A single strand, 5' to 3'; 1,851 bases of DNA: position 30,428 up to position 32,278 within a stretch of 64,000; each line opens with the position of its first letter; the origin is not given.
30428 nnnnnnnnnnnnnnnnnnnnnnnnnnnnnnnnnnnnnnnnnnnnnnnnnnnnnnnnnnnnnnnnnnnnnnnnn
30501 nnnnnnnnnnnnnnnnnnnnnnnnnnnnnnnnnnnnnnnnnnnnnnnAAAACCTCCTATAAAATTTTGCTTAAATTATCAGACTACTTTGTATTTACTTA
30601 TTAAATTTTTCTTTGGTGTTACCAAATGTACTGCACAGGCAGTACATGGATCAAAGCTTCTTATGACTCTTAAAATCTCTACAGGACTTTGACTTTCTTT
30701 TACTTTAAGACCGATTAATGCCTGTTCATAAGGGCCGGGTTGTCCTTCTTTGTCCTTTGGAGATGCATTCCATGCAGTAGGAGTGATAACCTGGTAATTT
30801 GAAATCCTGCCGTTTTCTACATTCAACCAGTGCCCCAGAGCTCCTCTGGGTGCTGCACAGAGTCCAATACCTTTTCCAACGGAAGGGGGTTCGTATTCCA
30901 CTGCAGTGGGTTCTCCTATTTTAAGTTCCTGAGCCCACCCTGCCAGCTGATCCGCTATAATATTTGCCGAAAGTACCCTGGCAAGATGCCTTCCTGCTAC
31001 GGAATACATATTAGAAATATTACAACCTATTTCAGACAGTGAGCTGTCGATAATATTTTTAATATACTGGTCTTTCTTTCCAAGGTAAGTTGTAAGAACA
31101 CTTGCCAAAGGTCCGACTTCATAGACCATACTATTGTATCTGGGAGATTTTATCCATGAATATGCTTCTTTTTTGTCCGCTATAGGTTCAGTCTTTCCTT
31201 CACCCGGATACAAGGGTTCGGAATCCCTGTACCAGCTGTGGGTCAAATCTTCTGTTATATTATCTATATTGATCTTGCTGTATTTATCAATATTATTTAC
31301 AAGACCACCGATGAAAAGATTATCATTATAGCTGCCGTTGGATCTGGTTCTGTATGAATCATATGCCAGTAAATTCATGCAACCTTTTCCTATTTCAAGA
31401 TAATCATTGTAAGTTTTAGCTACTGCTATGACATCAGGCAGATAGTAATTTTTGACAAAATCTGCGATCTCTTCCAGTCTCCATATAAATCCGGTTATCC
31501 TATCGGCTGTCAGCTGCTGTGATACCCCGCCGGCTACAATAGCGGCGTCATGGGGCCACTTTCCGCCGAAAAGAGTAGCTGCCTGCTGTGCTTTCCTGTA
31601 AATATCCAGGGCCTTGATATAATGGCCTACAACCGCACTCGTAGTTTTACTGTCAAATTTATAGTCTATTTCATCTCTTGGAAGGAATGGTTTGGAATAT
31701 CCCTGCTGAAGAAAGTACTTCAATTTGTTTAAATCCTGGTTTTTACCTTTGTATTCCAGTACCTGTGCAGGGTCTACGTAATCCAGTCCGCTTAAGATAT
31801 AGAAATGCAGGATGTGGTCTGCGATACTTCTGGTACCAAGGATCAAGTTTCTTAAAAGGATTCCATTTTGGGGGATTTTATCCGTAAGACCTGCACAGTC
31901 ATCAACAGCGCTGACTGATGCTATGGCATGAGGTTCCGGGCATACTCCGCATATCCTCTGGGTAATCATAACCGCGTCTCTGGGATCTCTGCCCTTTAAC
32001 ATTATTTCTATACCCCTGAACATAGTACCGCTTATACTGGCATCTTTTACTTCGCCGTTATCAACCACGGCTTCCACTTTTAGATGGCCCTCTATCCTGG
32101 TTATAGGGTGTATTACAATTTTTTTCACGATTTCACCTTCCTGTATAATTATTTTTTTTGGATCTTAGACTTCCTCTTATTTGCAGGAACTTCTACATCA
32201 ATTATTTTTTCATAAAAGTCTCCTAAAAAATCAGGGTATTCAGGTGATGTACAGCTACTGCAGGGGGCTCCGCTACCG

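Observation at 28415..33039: Compact operon coupling a cytoplasmic [NiFe]-hydrogenase directly to MetV-MetF: candidate H2:methylene-THF oxidoreductase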

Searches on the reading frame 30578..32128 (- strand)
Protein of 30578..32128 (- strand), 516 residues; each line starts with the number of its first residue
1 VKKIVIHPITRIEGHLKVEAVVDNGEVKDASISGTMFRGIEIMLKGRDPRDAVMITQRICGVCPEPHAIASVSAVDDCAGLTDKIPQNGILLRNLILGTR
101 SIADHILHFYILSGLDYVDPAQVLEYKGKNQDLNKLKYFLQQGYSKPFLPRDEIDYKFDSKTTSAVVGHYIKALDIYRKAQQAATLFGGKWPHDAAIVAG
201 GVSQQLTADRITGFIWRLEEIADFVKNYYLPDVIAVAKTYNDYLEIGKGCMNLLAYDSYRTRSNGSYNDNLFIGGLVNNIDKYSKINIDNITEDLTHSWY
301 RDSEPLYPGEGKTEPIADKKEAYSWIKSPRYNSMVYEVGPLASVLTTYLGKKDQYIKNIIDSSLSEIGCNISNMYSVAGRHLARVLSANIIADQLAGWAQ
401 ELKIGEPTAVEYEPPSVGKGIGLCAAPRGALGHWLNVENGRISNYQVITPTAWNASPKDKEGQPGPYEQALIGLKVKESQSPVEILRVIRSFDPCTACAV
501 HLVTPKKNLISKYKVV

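Call 3: search_protein_families(library=pfam, proteins=[window:30578-32128:-], max_evalue=0.01)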
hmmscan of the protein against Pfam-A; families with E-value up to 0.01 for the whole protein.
window:30578-32128:- (516 aa): 1 family
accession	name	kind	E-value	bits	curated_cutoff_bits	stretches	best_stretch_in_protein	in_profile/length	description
PF00374.24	NiFeSe_Hases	-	2.5e-144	482.4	25.8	1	38-501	1-508/508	Nickel-dependent hydrogenase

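Call 4: search_protein_families(library=ncbifam, proteins=[window:30578-32128:-], max_evalue=0.01)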
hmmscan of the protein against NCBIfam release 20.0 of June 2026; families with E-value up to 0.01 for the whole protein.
window:30578-32128:- (516 aa): 10 families
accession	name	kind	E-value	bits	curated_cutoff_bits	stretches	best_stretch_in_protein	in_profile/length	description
NF033181.1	NiFeSe_hydrog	equivalog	8.5e-185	615.4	600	1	1-512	1-506/507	nickel-dependent hydrogenase large subunit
NF045518.1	H2_NiFeSe_large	exception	5.7e-137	457.4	780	2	139-503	115-482/485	NiFeSe hydrogenase large subunit HysA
NF007778.0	PRK10467.1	equivalog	5.7e-107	358.4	969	2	165-515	186-566/567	hydrogenase 2 large subunit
NF007550.0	PRK10170.1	equivalog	8.1e-86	288.7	1101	2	154-504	190-585/597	Ni/Fe-hydrogenase large subunit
TIGR03295.1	frhA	equivalog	4.7e-39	134.5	392.5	2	2-344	3-274/412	coenzyme F420 hydrogenase subunit alpha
NF040828.1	sulfhyd_ShyA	equivalog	7.1e-29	100.9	700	2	4-120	3-118/415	NAD(P)-dependent hydrogenase/sulfhydrogenase 2 subunit alpha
NF041785.2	VhuA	equivalog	1.3e-27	96.5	800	1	1-118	1-117/418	F420-non-reducing hydrogenase Vhu subunit A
NF040832.1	sulfhyd_HydA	equivalog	2.3e-19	69.8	880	2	4-124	5-124/426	NADPH-dependent hydrogenase/sulfhydrogenase 1 subunit alpha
NF041786.2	VhuU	equivalog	0.00022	21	70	1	488-507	14-35/45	F420-non-reducing hydrogenase selenoprotein subunit VhuU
NF004739.1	PRK06075.1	equivalog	0.00041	19.2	360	1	13-110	13-109/384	NADH-quinone oxidoreductase subunit D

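Call 8: find_encoding_contigs(protein=window:30578-32128:-, flank=10000, max_places=6)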
Protein window:30578-32128:- (516 aa): 1 contig read that carries it; 1 place shown.
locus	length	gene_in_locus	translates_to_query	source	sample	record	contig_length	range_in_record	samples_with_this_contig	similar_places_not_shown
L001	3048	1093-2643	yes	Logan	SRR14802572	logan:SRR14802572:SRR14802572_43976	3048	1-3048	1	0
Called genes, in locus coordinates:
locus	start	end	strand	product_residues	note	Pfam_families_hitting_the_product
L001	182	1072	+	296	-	PF01058:Oxidored_q6, PF14720:NiFe_hyd_SSU_C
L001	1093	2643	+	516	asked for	PF27537:HoxH, PF00374:NiFeSe_Hases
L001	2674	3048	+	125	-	?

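Call 9: find_homologous_proteins(query=window:30578-32128:-, max_evalue=1e-30)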
Query window:30578-32128:- (516 aa): 8000 proteins with E <= 1e-30 among 8000 candidates; the best 120 are listed.
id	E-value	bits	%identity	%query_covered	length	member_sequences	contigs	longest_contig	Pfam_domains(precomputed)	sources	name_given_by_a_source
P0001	0.0e+0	1188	100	100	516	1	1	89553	PF00374.25,PF27537.1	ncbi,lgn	-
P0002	0.0e+0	1095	91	100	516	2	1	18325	PF00374.25,PF27537.1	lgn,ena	-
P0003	0.0e+0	1059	88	100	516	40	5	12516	PF00374.25,PF27537.1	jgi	jgi:hydrogenase large subunit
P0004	0.0e+0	1036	85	100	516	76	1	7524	PF00374.25,PF27537.1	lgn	-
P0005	0.0e+0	1024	84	100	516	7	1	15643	PF00374.25,PF27537.1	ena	-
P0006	0.0e+0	1014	83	100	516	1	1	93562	PF00374.25,PF27537.1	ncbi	-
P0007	1.8e-295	998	82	100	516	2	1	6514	PF00374.25,PF27537.1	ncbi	-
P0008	1.7e-292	989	80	100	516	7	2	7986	PF00374.25,PF27537.1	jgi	jgi:hydrogenase large subunit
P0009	2.1e-292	988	81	100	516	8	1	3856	PF00374.25,PF27537.1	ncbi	-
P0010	4.9e-292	987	80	100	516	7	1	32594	PF00374.25,PF27537.1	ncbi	-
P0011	3.4e-291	984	80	100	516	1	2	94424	PF00374.25,PF27537.1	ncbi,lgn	-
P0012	7.8e-291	983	81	100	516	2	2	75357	PF00374.25,PF27537.1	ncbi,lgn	-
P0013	1.1e-289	979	80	100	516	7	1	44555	PF00374.25,PF27537.1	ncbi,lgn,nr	ncbi:MAG: nickel-dependent hydrogenase large subunit [Actinomycetota bacterium]|nr:nickel-dependent 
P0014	1.2e-289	979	80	100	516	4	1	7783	PF00374.25,PF27537.1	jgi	-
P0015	2.4e-289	978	80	100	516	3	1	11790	PF00374.25,PF27537.1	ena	-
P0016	6.9e-288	973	79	100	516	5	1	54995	PF00374.25,PF27537.1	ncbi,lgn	-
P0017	6.9e-287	970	80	100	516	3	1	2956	PF00374.25,PF27537.1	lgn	-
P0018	7.3e-280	947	77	100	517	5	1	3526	PF00374.25,PF27537.1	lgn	-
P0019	1.2e-277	940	78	100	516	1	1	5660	PF00374.25,PF27537.1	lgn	-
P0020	4.4e-277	938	76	100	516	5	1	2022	PF00374.25,PF27537.1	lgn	-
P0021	6.0e-275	931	76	100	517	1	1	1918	PF00374.25,PF27537.1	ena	-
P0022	2.4e-274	929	76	100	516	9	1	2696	PF00374.25,PF27537.1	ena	-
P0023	3.4e-272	922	75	100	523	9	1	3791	PF00374.25,PF27537.1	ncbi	-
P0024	4.8e-270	914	74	100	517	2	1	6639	PF00374.25,PF27537.1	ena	-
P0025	1.2e-268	910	75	100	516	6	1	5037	PF00374.25,PF27537.1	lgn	-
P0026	7.4e-268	907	75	100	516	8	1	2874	PF00374.25,PF27537.1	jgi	-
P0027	5.0e-266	901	75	100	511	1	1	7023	PF00374.25,PF27537.1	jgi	-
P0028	7.9e-266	901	74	100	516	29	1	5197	PF00374.25,PF27537.1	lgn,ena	-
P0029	2.7e-264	896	73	100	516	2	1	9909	PF00374.25,PF27537.1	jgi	-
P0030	7.0e-264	894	74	100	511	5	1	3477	PF00374.25,PF27537.1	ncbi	-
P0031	9.3e-264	894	74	100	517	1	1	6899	PF00374.25,PF27537.1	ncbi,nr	ncbi:MAG: nickel-dependent hydrogenase large subunit [Actinobacteria bacterium]|nr:nickel-dependent 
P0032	8.3e-261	884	73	100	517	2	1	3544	PF00374.25,PF27537.1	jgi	-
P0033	6.4e-259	878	72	100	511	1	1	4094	PF00374.25,PF27537.1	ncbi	-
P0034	1.7e-258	876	71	100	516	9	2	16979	PF00374.25,PF27537.1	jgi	-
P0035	1.3e-257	873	71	100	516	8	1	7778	PF00374.25,PF27537.1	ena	-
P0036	3.5e-257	872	71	100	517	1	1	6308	PF00374.25,PF27537.1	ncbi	-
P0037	1.2e-256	870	72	100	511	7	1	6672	PF00374.25,PF27537.1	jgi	-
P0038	2.5e-255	866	70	100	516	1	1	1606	PF00374.25,PF27537.1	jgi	jgi:hydrogenase large subunit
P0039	1.6e-253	860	70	100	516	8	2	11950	PF00374.25,PF27537.1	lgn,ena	-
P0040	9.9e-252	854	70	100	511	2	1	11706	PF00374.25,PF27537.1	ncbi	-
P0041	2.5e-251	853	72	100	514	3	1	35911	PF00374.25,PF27537.1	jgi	-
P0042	1.2e-248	844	70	100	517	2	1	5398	PF00374.25,PF27537.1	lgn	-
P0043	4.8e-248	842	68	100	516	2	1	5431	PF00374.25,PF27537.1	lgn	-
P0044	7.8e-248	841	70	100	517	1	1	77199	PF00374.25,PF27537.1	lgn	-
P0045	8.5e-247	838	68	100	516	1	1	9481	PF00374.25,PF27537.1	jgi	jgi:hydrogenase large subunit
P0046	2.2e-244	830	71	100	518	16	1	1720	PF00374.25,PF27537.1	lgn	-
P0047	7.6e-244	828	68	100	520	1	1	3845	PF00374.25,PF27537.1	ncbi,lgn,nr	ncbi:MAG: nickel-dependent hydrogenase large subunit [Actinobacteria bacterium]|nr:nickel-dependent 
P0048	3.7e-243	826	66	100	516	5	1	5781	PF00374.25,PF27537.1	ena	-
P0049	1.3e-242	824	68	100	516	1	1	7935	PF00374.25,PF27537.1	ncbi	-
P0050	2.6e-234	797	68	97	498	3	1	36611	PF00374.25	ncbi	-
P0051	2.6e-216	737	83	72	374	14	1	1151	PF00374.25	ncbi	ncbi:unnamed protein product, partial [marine sediment metagenome]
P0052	2.9e-185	635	53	100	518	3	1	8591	PF00374.25,PF27537.1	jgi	jgi:hydrogenase large subunit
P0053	7.3e-183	627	72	70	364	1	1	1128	PF00374.25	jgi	jgi:hydrogenase large subunit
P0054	1.8e-182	626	52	100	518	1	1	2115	PF00374.25,PF27537.1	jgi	jgi:hydrogenase large subunit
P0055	6.5e-182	624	53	100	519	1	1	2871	PF00374.25,PF27537.1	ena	-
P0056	5.1e-181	621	52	100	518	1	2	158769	PF00374.25,PF27537.1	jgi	jgi:hydrogenase large subunit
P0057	3.5e-180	618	51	100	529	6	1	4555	PF00374.25,PF27537.1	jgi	jgi:hydrogenase large subunit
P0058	1.9e-179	616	52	100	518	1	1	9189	PF00374.25,PF27537.1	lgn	-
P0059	3.0e-179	615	51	100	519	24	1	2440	PF00374.25,PF27537.1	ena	-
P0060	3.3e-179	615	51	100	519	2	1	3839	PF00374.25,PF27537.1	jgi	-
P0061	1.6e-178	613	51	100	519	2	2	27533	PF00374.25,PF27537.1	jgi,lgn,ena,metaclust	metaclust:\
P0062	1.9e-178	612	51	100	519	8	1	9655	PF00374.25,PF27537.1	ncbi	-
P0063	2.0e-178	612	51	100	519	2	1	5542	PF00374.25,PF27537.1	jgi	jgi:hydrogenase large subunit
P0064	2.3e-178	612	51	100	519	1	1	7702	PF00374.25,PF27537.1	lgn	-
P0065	2.5e-178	612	51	100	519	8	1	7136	PF00374.25,PF27537.1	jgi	-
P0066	2.6e-178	612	51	100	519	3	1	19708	PF00374.25,PF27537.1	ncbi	ncbi:nickel-dependent hydrogenase large subunit [Chloroflexota bacterium]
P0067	2.8e-178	612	52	100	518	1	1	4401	PF00374.25,PF27537.1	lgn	-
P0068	3.4e-178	611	53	100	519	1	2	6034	PF00374.25,PF27537.1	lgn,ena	-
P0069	4.8e-178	611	53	100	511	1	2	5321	PF00374.25,PF27537.1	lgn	-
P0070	5.0e-178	611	52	100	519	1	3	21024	PF00374.25,PF27537.1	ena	-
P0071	5.9e-178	611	53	100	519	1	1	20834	PF00374.25,PF27537.1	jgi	jgi:hydrogenase large subunit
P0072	7.2e-178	610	52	100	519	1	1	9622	PF00374.25,PF27537.1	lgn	-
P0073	7.4e-178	610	52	100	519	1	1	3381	PF00374.25,PF27537.1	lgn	-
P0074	9.6e-178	610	50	100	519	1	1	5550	PF00374.25,PF27537.1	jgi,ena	-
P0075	1.3e-177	610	53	100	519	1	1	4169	PF00374.25,PF27537.1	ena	-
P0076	1.6e-177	609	51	100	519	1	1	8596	PF00374.25,PF27537.1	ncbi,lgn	-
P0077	1.6e-177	609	52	100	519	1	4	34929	PF00374.25,PF27537.1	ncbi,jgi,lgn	-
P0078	1.9e-177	609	92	56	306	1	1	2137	PF00374.25,PF27537.1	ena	-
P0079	2.1e-177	609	52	100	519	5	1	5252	PF00374.25,PF27537.1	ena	-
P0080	2.2e-177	609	53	100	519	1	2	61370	PF00374.25,PF27537.1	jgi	jgi:hydrogenase large subunit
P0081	2.6e-177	609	50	100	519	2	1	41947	PF00374.25,PF27537.1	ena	-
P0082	3.2e-177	608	53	100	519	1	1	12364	PF00374.25,PF27537.1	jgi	-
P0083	4.7e-177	608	51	100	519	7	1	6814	PF00374.25,PF27537.1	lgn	-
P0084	4.8e-177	608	51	100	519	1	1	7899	PF00374.25,PF27537.1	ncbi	-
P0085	5.6e-177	607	53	100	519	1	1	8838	PF00374.25,PF27537.1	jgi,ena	-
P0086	6.1e-177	607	52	98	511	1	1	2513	PF00374.25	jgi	jgi:hydrogenase large subunit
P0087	6.8e-177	607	51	100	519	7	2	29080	PF00374.25,PF27537.1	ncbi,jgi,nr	ncbi:MAG TPA: nickel-dependent hydrogenase large subunit [Anaerolineae bacterium]|jgi:hydrogenase la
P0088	7.5e-177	607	51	100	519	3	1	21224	PF00374.25,PF27537.1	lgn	-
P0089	1.0e-176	607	53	100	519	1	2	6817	PF00374.25,PF27537.1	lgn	-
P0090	1.2e-176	606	52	100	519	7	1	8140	PF00374.25,PF27537.1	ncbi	-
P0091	1.2e-176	606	51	99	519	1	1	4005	PF00374.25,PF27537.1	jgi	jgi:hydrogenase large subunit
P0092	1.4e-176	606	50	99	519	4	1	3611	PF00374.25,PF27537.1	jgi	-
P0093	1.6e-176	606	50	100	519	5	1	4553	PF00374.25,PF27537.1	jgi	-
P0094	1.6e-176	606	52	100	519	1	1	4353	PF00374.25,PF27537.1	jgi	jgi:hydrogenase large subunit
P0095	1.8e-176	606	51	100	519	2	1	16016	PF00374.25,PF27537.1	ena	-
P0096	1.9e-176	606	51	100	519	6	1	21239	PF00374.25,PF27537.1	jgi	-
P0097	2.6e-176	605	52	100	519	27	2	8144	PF00374.25,PF27537.1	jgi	-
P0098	2.9e-176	605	51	100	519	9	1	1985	PF00374.25,PF27537.1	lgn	-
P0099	3.1e-176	605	52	100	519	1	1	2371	PF00374.25,PF27537.1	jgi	jgi:hydrogenase large subunit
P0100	3.2e-176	605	52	100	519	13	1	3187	PF00374.25,PF27537.1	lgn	-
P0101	3.2e-176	605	53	100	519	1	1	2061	PF00374.25,PF27537.1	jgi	-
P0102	3.3e-176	605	52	100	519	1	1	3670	PF00374.25,PF27537.1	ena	-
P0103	4.1e-176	605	51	100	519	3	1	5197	PF00374.25,PF27537.1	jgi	jgi:hydrogenase large subunit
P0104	4.1e-176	605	53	100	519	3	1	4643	PF00374.25,PF27537.1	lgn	-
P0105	5.1e-176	604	50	99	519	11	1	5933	PF00374.25,PF27537.1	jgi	jgi:hydrogenase large subunit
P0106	5.4e-176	604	51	100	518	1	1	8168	PF00374.25,PF27537.1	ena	-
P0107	5.6e-176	604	50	100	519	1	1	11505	PF00374.25,PF27537.1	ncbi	-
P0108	5.9e-176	604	52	100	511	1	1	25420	PF00374.25,PF27537.1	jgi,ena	-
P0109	6.2e-176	604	50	100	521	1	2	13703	PF00374.25,PF27537.1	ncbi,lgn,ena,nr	ncbi:TPA: nickel-dependent hydrogenase large subunit [Candidatus Poribacteria bacterium]|nr:nickel-d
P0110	6.5e-176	604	50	100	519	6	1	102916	PF00374.25,PF27537.1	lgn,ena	-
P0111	1.1e-175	603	50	100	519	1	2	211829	PF00374.25,PF27537.1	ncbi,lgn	-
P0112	1.2e-175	603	51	100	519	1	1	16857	PF00374.25,PF27537.1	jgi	-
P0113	1.3e-175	603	50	100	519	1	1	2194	PF00374.25,PF27537.1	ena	-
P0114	1.4e-175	603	51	100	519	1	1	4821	PF00374.25,PF27537.1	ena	-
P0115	1.8e-175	603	51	100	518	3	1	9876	PF00374.25,PF27537.1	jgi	jgi:hydrogenase large subunit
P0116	1.8e-175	602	50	100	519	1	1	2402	PF00374.25,PF27537.1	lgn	-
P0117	1.8e-175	602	50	99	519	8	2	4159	PF00374.25,PF27537.1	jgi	-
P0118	1.9e-175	602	51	100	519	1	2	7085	PF00374.25,PF27537.1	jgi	-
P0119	1.9e-175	602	51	100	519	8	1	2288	PF00374.25,PF27537.1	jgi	-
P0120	1.9e-175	602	52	100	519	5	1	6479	PF00374.25,PF27537.1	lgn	-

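Call 12: find_related_loci(query=A1, collection=genome_contigs, flank=10000)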
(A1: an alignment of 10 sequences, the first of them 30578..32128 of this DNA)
Query A1 (516 aa) in genome_contigs; peptide patterns used: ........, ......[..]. (x = any residue, [..] = any of these).
599 stretches matched a pattern (row limit reached: there are more); 547 encode a relative of the query (tblastn E <= 1e-3); the best 80 are kept; 80 distinct loci.
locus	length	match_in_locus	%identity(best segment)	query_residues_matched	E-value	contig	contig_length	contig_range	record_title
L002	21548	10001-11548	82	1-516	0e+0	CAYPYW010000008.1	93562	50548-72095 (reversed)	MAG TPA_asm: uncultured Actinomycetota bacterium isolate binchicken_co178_258 genome assembly, contig: NODE_481_length_9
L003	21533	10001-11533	74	1-516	0e+0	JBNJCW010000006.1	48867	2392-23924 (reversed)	MAG: Actinomycetota bacterium isolate Y23_7dBSe1.bin.150 NODE_275_length_48867_cov_17.589649, whole genome shotgun seque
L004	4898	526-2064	74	4-516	0e+0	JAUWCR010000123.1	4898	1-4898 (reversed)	MAG: Actinomycetes bacterium isolate CSMAG_2143 CSMAG_2143_k141_12854_length_4898_cov_11.4450, whole genome shotgun sequ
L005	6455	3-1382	81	57-516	0e+0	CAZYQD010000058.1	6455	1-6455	MAG TPA_asm: uncultured Actinomycetota bacterium isolate binchicken_co283_241 genome assembly, contig: NODE_8519_length_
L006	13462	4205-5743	72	4-516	0e+0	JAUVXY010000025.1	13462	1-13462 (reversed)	MAG: Actinomycetes bacterium isolate CSMAG_1228 CSMAG_1228_k141_158202_length_13462_cov_7.3763, whole genome shotgun seq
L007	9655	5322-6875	51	1-515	0e+0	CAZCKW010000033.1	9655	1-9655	MAG TPA_asm: uncultured Dehalococcoidales bacterium isolate SRP178699_co2_22 genome assembly, contig: NODE_7212_length_9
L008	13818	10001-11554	51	1-515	0e+0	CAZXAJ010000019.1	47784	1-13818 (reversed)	MAG TPA_asm: uncultured Dehalococcoidales bacterium isolate binchicken_co334_347 genome assembly, contig: NODE_1113_leng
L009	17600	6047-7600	51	1-515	0e+0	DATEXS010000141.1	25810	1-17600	MAG TPA_asm: Anaerolineae bacterium isolate SMAG_U8425 k141_1139840, whole genome shotgun sequence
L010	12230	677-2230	50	1-515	0e+0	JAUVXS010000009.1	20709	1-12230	MAG: Dehalococcoidia bacterium isolate CSMAG_1222 CSMAG_1222_k141_776416_length_20709_cov_6.5436, whole genome shotgun s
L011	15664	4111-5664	52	1-515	1e-180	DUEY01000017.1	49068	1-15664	MAG TPA_asm: Dehalococcoidia bacterium isolate W281 Contig17, whole genome shotgun sequence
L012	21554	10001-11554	50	1-515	2e-180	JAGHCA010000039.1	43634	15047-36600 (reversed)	MAG: Dehalococcoidia bacterium isolate AUK270 PB_MBMC_224_c_000000000079, whole genome shotgun sequence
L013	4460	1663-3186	52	4-515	0e+0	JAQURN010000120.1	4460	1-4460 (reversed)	MAG: Actinomycetota bacterium isolate STD1_74 NODE_80336_length_4481_cov_2.928342_Sandtown_D1, whole genome shotgun sequ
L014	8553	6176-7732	50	2-516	6e-180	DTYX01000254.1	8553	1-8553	MAG TPA_asm: Candidatus Poribacteria bacterium isolate UWMA-0232 k99_160655, whole genome shotgun sequence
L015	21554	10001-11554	50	1-515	4e-179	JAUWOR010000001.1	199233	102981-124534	MAG: Dehalococcoidia bacterium isolate CSMAG_2455 CSMAG_2455_k141_17175_length_199233_cov_19.9934, whole genome shotgun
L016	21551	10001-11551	50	1-515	2e-179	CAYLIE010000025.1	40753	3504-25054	MAG TPA_asm: uncultured Anaerolineales bacterium isolate binchicken_co294_77 genome assembly, contig: NODE_1405_length_4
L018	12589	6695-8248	51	1-515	2e-178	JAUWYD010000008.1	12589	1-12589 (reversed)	MAG: Chloroflexota bacterium isolate CSMAG_2701 CSMAG_2701_k141_2434846_length_12589_cov_27.7813, whole genome shotgun s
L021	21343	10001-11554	50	1-515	2e-177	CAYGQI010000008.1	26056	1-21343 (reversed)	MAG TPA_asm: uncultured Anaerolineales bacterium isolate ERP119294_co1_125 genome assembly, contig: NODE_2161_length_260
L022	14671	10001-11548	52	1-513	4e-177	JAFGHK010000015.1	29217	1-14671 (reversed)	MAG: Dehalococcoidales bacterium isolate Zod_Metabat.1454 k87_1565953, whole genome shotgun sequence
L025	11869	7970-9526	51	1-516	3e-176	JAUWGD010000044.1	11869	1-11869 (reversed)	MAG: Dehalococcoidales bacterium isolate CSMAG_2233 CSMAG_2233_k141_170822_length_11869_cov_18.0000, whole genome shotgu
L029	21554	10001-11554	49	1-515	1e-175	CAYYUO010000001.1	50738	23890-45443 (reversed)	MAG TPA_asm: uncultured Dehalococcoidales bacterium isolate binchicken_co34_425 genome assembly, contig: NODE_860_length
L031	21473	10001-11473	52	3-516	1e-175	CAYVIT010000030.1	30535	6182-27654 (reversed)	MAG TPA_asm: uncultured Pirellulales bacterium isolate binchicken_co196_99 genome assembly, contig: NODE_1706_length_305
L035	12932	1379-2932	50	1-515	7e-175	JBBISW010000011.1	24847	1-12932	MAG: Chloroflexota bacterium isolate SLF170214_bin_382 NODE_1632_length_24847_cov_10.688448, whole genome shotgun sequen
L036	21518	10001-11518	51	1-503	1e-174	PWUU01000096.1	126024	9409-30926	MAG: Dehalococcoidia bacterium isolate CSSed11_253R1 CS-Sed11-C20, whole genome shotgun sequence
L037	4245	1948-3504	51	1-516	1e-180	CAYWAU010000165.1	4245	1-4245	MAG TPA_asm: uncultured Dehalococcoidaceae bacterium isolate binchicken_co100_127 genome assembly, contig: NODE_33470_le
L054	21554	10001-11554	49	1-515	2e-169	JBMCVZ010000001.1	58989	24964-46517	MAG: Chloroflexota bacterium isolate D4M11_63 NODE_153_length_58989_cov_24.383548, whole genome shotgun sequence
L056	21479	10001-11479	50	1-516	7e-169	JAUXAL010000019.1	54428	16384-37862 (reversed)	MAG: Phycisphaerae bacterium isolate CSMAG_2761 CSMAG_2761_k141_752270_length_54428_cov_51.9831, whole genome shotgun se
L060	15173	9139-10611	50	3-516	1e-166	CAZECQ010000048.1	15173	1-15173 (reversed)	MAG TPA_asm: uncultured Pirellulales bacterium isolate binchicken_co334_241 genome assembly, contig: NODE_6842_length_15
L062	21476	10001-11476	49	2-516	9e-166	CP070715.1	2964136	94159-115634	MAG: Planctomycetota bacterium isolate bin49 chromosome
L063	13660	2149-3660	49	1-501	9e-166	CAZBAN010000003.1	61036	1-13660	MAG TPA_asm: uncultured Dehalococcoidales bacterium isolate binchicken_co89_590 genome assembly, contig: NODE_549_length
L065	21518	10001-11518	48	2-504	6e-165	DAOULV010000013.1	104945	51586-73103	MAG TPA_asm: Dehalococcoidales bacterium isolate W31_56 k127_176523, whole genome shotgun sequence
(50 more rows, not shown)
